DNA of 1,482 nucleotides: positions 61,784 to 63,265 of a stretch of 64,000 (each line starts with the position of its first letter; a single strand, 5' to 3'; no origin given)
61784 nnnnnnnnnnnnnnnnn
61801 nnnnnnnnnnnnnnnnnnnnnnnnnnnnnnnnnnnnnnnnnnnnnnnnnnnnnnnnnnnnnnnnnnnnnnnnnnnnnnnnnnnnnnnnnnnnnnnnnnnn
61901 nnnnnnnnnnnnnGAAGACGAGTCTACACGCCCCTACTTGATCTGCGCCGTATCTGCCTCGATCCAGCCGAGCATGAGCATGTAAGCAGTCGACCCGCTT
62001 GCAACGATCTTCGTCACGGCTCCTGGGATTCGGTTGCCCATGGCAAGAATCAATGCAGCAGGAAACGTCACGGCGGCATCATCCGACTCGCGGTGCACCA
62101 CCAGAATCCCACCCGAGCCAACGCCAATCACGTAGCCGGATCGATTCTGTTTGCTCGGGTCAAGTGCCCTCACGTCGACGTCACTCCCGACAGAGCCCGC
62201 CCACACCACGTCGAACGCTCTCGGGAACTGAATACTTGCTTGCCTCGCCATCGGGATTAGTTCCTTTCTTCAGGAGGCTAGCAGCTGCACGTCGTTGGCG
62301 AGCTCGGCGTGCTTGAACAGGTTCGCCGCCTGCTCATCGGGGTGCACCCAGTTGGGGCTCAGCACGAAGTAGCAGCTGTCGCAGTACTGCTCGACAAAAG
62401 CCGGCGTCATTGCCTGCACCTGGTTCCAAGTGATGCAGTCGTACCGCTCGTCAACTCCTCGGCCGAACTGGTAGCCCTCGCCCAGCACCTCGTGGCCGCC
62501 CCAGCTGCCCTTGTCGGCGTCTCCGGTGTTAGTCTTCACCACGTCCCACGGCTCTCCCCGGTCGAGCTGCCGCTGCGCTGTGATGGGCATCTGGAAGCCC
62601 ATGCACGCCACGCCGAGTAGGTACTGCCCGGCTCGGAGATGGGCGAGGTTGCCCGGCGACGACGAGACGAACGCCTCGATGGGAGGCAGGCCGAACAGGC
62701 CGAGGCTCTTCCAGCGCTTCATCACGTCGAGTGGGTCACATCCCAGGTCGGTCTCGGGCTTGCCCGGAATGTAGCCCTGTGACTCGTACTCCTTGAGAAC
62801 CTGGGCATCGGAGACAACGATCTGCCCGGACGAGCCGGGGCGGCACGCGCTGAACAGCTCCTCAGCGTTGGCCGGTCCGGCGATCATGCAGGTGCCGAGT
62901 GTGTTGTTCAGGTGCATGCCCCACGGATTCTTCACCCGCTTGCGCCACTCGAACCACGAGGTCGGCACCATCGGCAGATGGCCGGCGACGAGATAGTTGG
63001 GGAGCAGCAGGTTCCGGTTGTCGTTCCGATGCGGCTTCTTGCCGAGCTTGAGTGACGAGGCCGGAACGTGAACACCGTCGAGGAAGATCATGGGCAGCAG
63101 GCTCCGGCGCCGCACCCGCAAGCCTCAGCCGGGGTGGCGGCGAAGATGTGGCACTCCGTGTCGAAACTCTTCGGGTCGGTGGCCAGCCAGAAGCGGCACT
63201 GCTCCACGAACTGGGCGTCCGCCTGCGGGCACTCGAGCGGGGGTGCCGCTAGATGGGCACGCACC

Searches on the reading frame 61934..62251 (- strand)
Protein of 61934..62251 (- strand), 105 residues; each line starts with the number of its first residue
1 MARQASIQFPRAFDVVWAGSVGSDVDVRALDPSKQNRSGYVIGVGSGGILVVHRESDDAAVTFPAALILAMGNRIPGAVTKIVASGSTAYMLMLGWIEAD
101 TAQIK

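Call 47: search_protein_families(library=pfam, proteins=[window:61934-62251:-], max_evalue=0.01)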
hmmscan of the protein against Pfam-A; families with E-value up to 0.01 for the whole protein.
window:61934-62251:- (105 aa): 1 family
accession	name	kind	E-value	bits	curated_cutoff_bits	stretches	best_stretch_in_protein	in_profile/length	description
PF07398.16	MDMPI_C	-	0.0068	17.5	29.5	1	12-88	10-85/90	MDMPI C-terminal domain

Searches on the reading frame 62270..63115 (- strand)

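Call 46: search_protein_families(library=phrogs, proteins=[window:62270-63115:-], max_evalue=0.001)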
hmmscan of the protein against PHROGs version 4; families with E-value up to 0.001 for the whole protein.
window:62270-63115:- (281 aa): 1 family
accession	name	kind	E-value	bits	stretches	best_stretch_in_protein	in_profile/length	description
phrog_19005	-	unknown function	2.8e-21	76.7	1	22-252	3-228/260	-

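Call 47: search_protein_families(library=pfam, proteins=[window:62270-63115:-], max_evalue=0.01)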
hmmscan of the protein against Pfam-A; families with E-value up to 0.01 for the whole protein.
window:62270-63115:- (281 aa): 0 families
